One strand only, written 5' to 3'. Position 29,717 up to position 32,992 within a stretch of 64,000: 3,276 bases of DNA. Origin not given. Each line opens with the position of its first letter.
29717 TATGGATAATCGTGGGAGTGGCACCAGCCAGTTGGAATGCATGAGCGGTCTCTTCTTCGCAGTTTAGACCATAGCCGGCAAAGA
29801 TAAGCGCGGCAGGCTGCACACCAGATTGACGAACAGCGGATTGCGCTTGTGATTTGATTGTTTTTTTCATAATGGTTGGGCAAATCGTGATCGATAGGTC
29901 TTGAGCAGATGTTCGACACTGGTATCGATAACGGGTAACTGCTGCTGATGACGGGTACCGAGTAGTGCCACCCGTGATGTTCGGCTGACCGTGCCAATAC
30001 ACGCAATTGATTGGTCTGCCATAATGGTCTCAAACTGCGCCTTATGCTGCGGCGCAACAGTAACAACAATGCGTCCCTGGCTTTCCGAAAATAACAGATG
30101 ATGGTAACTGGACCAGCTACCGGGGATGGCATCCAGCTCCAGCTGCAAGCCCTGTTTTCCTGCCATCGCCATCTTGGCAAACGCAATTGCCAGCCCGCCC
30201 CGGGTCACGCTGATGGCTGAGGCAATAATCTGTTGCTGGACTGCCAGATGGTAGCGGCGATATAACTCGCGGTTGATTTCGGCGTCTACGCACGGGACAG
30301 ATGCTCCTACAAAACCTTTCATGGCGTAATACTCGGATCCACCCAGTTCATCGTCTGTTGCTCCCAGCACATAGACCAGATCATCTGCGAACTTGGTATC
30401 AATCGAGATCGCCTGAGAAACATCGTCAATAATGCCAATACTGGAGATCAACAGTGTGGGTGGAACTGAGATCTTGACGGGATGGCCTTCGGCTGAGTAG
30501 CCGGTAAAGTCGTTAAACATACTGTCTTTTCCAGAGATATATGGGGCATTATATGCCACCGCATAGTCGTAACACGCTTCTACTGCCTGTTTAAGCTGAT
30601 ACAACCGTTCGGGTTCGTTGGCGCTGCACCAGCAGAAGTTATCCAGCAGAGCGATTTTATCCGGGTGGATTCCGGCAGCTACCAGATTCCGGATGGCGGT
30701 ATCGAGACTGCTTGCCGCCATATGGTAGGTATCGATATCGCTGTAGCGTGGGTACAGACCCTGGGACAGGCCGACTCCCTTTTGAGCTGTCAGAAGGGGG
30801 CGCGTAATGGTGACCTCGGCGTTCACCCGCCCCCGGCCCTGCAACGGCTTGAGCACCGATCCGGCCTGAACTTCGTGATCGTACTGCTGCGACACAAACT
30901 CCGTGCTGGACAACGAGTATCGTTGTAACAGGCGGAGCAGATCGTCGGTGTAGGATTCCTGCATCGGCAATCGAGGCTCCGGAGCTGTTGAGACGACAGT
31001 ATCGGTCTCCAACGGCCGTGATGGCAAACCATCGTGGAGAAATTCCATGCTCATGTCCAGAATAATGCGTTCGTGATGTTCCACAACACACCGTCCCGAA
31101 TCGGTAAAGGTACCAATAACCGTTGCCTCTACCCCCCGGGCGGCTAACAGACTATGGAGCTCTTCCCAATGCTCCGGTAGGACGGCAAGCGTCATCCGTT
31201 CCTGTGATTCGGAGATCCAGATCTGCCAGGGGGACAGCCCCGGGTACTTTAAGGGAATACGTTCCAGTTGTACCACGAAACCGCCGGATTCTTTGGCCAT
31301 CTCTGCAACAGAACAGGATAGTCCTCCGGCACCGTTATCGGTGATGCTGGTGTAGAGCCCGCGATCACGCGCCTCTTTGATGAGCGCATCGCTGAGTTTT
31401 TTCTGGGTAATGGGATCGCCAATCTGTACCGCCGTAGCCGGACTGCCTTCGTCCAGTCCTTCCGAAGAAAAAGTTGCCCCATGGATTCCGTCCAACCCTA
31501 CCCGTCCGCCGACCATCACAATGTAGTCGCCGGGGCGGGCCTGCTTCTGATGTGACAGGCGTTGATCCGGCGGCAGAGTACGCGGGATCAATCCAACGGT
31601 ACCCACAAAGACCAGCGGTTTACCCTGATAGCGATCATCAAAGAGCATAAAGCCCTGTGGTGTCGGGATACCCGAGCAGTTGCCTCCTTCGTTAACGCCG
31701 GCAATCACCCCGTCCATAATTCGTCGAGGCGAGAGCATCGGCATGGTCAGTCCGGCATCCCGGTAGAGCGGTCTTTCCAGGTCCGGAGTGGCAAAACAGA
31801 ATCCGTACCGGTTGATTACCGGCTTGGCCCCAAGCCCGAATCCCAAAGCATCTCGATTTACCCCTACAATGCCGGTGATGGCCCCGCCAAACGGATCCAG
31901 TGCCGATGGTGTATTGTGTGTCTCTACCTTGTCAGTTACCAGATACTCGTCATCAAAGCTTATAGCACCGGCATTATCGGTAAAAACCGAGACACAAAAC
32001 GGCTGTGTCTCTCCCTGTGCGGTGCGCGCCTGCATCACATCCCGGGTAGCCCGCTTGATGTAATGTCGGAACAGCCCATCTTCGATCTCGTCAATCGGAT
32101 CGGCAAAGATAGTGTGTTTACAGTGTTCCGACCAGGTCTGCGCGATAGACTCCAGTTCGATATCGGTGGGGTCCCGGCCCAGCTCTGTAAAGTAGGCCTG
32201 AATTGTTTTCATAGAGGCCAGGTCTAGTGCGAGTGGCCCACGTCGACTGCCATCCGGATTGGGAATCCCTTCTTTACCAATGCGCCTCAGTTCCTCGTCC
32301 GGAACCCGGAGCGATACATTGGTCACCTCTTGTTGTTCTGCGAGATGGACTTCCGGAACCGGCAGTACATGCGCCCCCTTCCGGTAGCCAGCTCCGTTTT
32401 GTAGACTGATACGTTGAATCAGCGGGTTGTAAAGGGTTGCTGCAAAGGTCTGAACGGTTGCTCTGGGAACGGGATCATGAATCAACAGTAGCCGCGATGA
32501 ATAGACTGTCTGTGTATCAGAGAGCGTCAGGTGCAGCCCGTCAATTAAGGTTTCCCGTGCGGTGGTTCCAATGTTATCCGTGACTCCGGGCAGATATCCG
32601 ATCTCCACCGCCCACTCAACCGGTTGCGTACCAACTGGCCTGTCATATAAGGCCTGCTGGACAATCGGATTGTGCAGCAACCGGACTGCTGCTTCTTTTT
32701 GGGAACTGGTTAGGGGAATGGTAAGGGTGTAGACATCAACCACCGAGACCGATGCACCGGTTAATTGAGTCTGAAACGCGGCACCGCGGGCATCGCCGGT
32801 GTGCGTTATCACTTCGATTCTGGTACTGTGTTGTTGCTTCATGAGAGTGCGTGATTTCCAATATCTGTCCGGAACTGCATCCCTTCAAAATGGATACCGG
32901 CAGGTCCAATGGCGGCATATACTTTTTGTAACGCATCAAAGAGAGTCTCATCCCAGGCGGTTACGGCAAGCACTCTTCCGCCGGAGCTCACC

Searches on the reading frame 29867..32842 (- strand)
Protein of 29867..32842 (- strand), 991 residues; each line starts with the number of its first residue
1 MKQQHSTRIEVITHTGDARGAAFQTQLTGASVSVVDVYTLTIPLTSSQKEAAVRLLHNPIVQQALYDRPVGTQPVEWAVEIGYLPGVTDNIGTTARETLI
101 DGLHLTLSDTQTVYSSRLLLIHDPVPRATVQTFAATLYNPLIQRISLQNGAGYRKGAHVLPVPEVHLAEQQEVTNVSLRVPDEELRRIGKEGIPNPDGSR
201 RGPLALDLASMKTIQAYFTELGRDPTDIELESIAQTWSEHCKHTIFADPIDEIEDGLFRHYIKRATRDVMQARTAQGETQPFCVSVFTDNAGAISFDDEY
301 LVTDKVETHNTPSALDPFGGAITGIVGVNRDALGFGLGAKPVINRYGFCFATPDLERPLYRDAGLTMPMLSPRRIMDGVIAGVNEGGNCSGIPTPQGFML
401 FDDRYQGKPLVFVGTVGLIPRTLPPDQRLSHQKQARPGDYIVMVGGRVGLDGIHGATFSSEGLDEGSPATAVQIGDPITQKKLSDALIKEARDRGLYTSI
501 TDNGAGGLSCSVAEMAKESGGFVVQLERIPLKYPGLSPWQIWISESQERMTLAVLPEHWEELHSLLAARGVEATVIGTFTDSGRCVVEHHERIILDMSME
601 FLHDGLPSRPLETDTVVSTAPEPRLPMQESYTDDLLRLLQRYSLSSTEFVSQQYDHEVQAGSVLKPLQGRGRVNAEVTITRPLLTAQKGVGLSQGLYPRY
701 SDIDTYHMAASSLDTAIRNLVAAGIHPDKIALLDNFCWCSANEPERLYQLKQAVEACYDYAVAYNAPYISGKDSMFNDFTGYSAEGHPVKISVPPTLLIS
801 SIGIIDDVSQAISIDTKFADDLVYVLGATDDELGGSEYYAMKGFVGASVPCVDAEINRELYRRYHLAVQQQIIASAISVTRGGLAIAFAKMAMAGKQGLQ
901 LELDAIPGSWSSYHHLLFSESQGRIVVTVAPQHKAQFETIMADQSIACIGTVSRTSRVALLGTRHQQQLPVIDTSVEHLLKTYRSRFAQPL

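Call 33: search_protein_families(library=ncbifam, proteins=[window:29867-32842:-], max_evalue=0.00001)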
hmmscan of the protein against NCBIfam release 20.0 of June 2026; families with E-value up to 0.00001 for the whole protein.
window:29867-32842:- (991 aa): 8 families
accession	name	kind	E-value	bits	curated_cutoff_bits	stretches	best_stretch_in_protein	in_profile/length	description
TIGR01736.1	FGAM_synth_II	equivalog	2.3e-151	505.5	525.75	1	211-986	6-713/718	phosphoribosylformylglycinamidine synthase subunit PurL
NF002290.1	PRK01213.1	equivalog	2.9e-145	485.3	648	1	218-988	10-720/723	phosphoribosylformylglycinamidine synthase subunit PurL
NF003672.0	PRK05297.1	equivalog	9.4e-79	265.2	783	1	204-961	178-964/1290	phosphoribosylformylglycinamidine synthase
TIGR01857.1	FGAM-synthase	equivalog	1.9e-75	254.3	1057.05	2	296-827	308-823/1239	phosphoribosylformylglycinamidine synthase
TIGR01735.1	FGAM_synt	equivalog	3.2e-67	227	1123.05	1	204-967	178-983/1307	phosphoribosylformylglycinamidine synthase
NF010690.0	PRK14090.1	equivalog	4.5e-63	213.5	1047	2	371-833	108-523/601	phosphoribosylformylglycinamidine synthase subunit PurL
TIGR01739.1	tegu_FGAM_synt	hypoth_equivalog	4.2e-12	44.9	716.1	1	795-987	693-883/1206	herpesvirus tegument protein/v-FGAM-synthase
TIGR04049.1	AIR_rel_sll0787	hypoth_equivalog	3.4e-07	29.6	321.3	0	486-592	197-303/318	sll0787 family AIR synthase-like protein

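Call 84: list_cluster_members(proteins=[window:29867-32842:-, window:52157-53851:+, window:42509-43189:-, window:43810-45804:+, window:46248-47201:+, window:47249-48769:-, window:34902-36467:-, window:41343-42500:+, window:58928-59992:+, window:7072-8751:+])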
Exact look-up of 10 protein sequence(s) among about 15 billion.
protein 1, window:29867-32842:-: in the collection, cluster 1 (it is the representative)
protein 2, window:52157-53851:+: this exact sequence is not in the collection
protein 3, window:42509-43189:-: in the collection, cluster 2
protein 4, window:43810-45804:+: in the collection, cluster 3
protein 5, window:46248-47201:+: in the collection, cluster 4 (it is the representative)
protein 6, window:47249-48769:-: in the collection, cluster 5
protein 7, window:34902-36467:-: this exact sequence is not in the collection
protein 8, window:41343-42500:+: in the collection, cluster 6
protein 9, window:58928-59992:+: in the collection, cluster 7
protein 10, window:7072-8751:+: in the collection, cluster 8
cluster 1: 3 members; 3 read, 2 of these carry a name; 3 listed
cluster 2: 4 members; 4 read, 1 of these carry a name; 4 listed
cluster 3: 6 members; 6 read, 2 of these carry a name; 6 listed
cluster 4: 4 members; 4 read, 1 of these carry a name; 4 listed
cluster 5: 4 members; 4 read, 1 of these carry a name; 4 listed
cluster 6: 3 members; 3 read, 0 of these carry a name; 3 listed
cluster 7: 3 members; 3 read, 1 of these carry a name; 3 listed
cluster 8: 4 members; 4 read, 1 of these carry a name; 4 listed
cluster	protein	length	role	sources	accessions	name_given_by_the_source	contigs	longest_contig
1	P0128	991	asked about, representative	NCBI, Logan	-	-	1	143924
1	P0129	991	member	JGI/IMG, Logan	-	phosphoribosylformylglycinamidine synthase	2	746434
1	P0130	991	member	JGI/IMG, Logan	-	phosphoribosylformylglycinamidine synthase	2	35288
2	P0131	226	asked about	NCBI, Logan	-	-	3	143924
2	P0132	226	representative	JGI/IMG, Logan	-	two-component system response regulator MprA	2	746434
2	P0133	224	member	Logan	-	-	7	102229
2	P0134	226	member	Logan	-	-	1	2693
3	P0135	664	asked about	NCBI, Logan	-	-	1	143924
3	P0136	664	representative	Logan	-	-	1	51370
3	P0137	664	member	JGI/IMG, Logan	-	CPA1 family monovalent cation:H+ antiporter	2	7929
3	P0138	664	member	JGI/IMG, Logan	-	CPA1 family monovalent cation:H+ antiporter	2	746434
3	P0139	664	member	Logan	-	-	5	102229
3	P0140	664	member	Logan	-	-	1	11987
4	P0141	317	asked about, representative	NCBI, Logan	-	-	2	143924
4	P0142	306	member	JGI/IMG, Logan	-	magnesium transporter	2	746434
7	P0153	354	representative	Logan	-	-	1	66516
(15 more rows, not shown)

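Call 85: find_encoding_contigs(protein=P0140, flank=10000, max_places=5)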
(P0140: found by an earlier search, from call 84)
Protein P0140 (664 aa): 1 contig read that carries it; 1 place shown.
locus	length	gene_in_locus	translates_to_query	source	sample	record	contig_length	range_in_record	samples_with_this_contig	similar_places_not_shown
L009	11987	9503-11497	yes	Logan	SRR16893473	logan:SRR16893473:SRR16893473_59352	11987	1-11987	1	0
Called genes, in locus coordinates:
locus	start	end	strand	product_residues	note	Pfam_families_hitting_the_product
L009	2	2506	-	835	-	?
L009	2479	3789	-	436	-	PF02844:GARS_N, PF01071:GARS_A, PF02655:ATP-grasp_3 (weak), PF02843:GARS_C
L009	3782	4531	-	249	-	PF00551:Formyl_trans_N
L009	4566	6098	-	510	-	PF13522:GATase_6, PF13537:GATase_7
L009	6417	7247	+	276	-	PF01180:DHO_dh, PF01207:Dus (faint), PF01070:FMN_dh (weak)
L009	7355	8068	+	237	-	PF00175:NAD_binding_1 (weak), PF10418:DHODB_Fe-S_bind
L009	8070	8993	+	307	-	PF00389:2-Hacid_dh, PF02826:2-Hacid_dh_C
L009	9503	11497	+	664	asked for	PF00999:Na_H_Exchanger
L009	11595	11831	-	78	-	-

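Call 86: find_encoding_contigs(protein=P0137, flank=10000, max_places=5)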
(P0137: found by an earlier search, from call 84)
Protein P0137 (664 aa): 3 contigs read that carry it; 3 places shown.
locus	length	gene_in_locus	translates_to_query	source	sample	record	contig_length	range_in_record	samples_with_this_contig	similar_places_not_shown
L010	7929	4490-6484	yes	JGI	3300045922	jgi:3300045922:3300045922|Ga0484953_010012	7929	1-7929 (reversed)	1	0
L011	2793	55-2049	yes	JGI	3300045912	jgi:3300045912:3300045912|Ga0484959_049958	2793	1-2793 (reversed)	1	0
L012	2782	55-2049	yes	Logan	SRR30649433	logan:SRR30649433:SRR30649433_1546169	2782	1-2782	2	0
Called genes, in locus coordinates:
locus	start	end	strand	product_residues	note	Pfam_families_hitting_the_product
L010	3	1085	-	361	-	?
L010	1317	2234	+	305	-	PF01180:DHO_dh, PF01070:FMN_dh (weak)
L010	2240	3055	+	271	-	PF00175:NAD_binding_1 (faint), PF10418:DHODB_Fe-S_bind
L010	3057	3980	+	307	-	PF00389:2-Hacid_dh, PF02826:2-Hacid_dh_C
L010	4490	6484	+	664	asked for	PF00999:Na_H_Exchanger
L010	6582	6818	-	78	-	-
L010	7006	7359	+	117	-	PF01544:CorA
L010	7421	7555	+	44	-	-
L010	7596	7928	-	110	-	?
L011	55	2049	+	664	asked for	PF00999:Na_H_Exchanger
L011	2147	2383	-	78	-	-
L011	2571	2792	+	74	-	?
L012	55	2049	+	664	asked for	PF00999:Na_H_Exchanger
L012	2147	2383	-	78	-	-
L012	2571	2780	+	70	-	?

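Call 87: find_encoding_contigs(protein=P0153, flank=10000, max_places=5)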
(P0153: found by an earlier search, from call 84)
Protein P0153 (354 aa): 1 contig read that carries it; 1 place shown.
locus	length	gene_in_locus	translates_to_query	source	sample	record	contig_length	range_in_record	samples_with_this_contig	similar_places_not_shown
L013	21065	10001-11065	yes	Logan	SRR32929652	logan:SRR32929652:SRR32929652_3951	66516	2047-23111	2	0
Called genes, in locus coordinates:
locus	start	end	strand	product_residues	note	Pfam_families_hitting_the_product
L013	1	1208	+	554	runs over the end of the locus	PF00343:Phosphorylase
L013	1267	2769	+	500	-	-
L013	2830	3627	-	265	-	-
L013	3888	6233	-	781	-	PF13620:CarboxypepD_reg (weak)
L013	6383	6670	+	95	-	-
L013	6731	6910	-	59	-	PF20106:DUF6496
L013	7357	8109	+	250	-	PF00150:Cellulase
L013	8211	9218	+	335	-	PF16841:CBM60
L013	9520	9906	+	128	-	PF03779:SPW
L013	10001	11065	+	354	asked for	PF00561:Abhydrolase_1, PF12146:Hydrolase_4, PF12697:Abhydrolase_6, PF00326:Peptidase_S9 (faint), PF08840:BAAT_C (weak)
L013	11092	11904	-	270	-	PF04228:Zn_peptidase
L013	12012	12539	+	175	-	PF00156:Pribosyltran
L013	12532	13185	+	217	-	PF01048:PNP_UDP_1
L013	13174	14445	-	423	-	PF07690:MFS_1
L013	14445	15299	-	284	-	PF00512:HisKA, PF02518:HATPase_c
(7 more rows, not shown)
